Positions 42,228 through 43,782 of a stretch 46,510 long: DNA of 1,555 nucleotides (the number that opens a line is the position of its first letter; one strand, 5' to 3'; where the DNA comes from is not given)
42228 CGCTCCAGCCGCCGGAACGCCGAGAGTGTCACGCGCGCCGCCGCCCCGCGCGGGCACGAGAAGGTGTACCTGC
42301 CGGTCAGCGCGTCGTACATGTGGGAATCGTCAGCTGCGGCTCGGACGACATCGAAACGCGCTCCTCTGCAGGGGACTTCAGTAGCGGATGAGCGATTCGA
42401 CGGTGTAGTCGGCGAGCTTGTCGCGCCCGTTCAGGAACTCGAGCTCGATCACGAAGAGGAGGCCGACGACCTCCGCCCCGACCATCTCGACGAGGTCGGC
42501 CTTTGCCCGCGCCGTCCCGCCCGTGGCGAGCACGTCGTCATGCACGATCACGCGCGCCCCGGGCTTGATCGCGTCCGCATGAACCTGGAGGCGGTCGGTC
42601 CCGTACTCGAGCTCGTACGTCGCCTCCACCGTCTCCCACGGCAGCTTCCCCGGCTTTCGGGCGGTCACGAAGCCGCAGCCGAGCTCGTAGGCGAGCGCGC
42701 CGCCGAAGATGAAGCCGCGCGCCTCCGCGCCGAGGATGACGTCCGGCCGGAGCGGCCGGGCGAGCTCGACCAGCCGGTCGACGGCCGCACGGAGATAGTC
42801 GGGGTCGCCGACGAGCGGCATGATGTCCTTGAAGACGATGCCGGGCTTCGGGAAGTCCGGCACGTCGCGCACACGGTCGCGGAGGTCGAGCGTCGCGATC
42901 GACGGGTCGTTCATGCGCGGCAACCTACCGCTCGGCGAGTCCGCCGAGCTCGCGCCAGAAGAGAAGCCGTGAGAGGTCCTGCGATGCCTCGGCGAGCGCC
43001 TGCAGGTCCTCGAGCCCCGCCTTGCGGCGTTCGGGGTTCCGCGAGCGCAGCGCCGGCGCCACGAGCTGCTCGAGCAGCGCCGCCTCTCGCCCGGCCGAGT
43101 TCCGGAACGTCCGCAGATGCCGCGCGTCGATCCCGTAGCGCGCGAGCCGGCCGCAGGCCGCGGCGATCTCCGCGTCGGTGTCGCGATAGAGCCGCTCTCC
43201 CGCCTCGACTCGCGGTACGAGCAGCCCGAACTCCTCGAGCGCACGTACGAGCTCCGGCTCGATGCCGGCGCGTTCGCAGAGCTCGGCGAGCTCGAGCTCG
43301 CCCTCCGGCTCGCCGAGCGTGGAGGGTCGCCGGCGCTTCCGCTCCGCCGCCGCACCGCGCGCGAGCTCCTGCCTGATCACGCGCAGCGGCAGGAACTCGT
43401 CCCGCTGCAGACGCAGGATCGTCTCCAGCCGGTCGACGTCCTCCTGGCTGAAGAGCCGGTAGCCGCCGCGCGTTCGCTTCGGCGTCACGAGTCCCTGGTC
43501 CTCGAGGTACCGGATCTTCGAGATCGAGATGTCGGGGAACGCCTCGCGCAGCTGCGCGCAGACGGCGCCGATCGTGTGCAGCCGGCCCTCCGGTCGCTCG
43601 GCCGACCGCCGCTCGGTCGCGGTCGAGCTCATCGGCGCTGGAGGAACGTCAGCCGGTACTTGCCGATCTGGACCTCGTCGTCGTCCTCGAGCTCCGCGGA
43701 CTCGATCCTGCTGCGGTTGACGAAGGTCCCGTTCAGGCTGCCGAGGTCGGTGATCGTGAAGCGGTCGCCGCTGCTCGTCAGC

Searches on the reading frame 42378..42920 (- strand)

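Call 22: search_protein_families(library=ncbifam, proteins=[window:42378-42920:-], max_evalue=0.001)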
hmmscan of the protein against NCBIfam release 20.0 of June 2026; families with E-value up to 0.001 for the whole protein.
window:42378-42920:- (180 aa): 16 families
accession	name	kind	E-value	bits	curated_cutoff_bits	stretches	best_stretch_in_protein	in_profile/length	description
NF002636.0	PRK02304.1-5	equivalog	2.1e-69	232.5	125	1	12-180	8-176/176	adenine phosphoribosyltransferase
NF002633.0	PRK02304.1-2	equivalog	7.4e-66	221.2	224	1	11-180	1-170/172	adenine phosphoribosyltransferase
TIGR01090.1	apt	equivalog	6.9e-61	205.2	185.85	1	13-180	1-169/169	adenine phosphoribosyltransferase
NF002634.0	PRK02304.1-3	equivalog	6e-59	198.8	170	1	11-175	8-172/182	adenine phosphoribosyltransferase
NF002632.0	PRK02304.1-1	equivalog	4.3e-51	173.2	243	1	13-176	11-174/183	adenine phosphoribosyltransferase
NF009211.0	PRK12560.1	equivalog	1.9e-32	112.6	188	1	10-180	3-176/187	adenine phosphoribosyltransferase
NF006328.0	PRK08558.1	equivalog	5.3e-15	55.7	184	1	30-163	83-218/238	adenine phosphoribosyltransferase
NF002635.0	PRK02304.1-4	subfamily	5.9e-13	48.8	146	1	34-178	31-172/188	adenine phosphoribosyltransferase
TIGR01744.1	XPRTase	equivalog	2.5e-12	46.8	164.45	1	75-178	67-176/191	xanthine phosphoribosyltransferase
NF040646.1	HPT_Archaea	equivalog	4.6e-12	45.9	200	1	32-170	29-161/184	hypoxanthine/guanine phosphoribosyltransferase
NF006671.0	PRK09219.1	equivalog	4.7e-12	45.8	177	1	59-178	51-176/192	xanthine phosphoribosyltransferase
NF005592.0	PRK07322.1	subfamily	5.4e-11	42.2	143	1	34-158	29-157/180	adenine phosphoribosyltransferase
TIGR01743.1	purR_Bsub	equivalog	6.7e-07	28.6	258.7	1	39-172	109-244/268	pur operon repressor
TIGR01367.1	pyrE_Therm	equivalog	9e-07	28.7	150.25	1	115-160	99-144/187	orotate phosphoribosyltransferase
NF004689.0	PRK06031.1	equivalog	8.5e-05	21.9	175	0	121-154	154-187/233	phosphoribosyltransferase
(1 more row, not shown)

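Call 23: search_protein_families(library=pfam, proteins=[window:42378-42920:-], max_evalue=0.001)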
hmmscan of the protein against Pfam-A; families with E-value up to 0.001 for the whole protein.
window:42378-42920:- (180 aa): 1 family
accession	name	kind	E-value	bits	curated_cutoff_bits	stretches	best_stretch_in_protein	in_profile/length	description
PF00156.33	Pribosyltran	-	2.3e-13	50.2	26.3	1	58-158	29-124/158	Phosphoribosyl transferase domain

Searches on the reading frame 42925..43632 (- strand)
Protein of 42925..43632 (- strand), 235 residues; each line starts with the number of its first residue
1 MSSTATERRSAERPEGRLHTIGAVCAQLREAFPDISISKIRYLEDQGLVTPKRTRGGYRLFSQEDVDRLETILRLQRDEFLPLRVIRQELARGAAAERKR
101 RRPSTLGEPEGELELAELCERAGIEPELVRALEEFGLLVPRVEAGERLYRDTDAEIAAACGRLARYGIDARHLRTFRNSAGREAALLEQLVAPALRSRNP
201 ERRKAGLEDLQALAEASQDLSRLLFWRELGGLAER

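Call 4: search_protein_families(library=pfam, proteins=[window:42925-43632:-], max_evalue=1)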
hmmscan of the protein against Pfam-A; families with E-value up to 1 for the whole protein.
window:42925-43632:- (235 aa): 5 families
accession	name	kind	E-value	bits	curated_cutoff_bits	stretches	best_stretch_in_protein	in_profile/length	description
PF13411.12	MerR_1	-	2e-20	73.1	21.6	2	35-91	12-67/69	MerR HTH family regulatory protein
PF00376.29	MerR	-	2.4e-12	46.9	28.2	2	34-61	10-38/38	MerR family regulatory protein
PF13591.12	MerR_2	-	2.1e-11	43.9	29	2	35-78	12-54/84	MerR HTH family regulatory protein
PF02845.22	CUE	-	0.11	12.7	21.1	1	27-42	7-22/42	CUE domain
PF19508.4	DUF6042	-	0.14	12.2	26.8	1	40-94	83-136/219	Family of unknown function (DUF6042)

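Call 5: search_protein_families(library=ncbifam, proteins=[window:42925-43632:-], max_evalue=1)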
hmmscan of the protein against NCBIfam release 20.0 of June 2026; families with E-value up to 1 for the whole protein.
window:42925-43632:- (235 aa): 15 families
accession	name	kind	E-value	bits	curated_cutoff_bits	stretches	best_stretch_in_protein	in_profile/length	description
NF050798.1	TF_FtsR_Actino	equivalog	1.1e-63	215.3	150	1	20-226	2-219/223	transcriptional regulator FtsR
NF047375.1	HeatShock_HspR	equivalog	4.6e-14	52.2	105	2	39-101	19-81/92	heat shock protein transcriptional repressor HspR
NF007069.0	PRK09514.1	equivalog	2.8e-09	37.1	143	2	34-77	12-56/141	Zn(2+)-responsive transcriptional regulator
TIGR02043.1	ZntR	equivalog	6.7e-09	36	167.95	2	34-76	12-55/131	Zn(2+)-responsive transcriptional regulator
TIGR02047.1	CadR-PbrR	equivalog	1.4e-08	34.8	151.45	1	34-75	11-53/127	Cd(II)/Pb(II)-responsive transcriptional regulator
TIGR02044.1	CueR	equivalog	2.1e-08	34.3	147.4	1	35-77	12-55/127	Cu(I)-responsive transcriptional regulator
NF053740.1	TransRegTnrAGPos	equivalog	4.5e-08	33.2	140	1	34-97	23-85/108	hypothetical protein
NF047377.1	heat_HspR_dupli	exception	5.2e-08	32.6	300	1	21-77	128-180/214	heat shock protein transcriptional repressor HspR, fused homodimer type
NF052513.1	TransRegCarH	equivalog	8.4e-08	31.8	400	1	40-97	23-81/274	HTH-type transcriptional repressor CarH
TIGR02051.1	MerR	equivalog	4.4e-07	30.2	150.85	1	35-80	11-57/124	mercury resistance transcriptional regulator MerR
NF011617.0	PRK15043.1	equivalog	1.3e-06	27.8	417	1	35-74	15-55/243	HTH-type transcriptional regulator MlrA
NF041849.1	trans_regNmlR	equivalog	2.3e-06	27.6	175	1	34-72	11-50/117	stress response transcriptional regulator NmlR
NF007590.0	PRK10227.1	equivalog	1e-05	25.6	244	1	39-77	16-54/135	Cu(I)-responsive transcriptional regulator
TIGR01950.1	SoxR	equivalog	0.00097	18.9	116.9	1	35-92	13-69/142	redox-sensitive transcriptional activator SoxR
NF033787.1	HTH_BldC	subfamily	0.05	13.4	77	1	46-69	25-48/49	BldC family transcriptional regulator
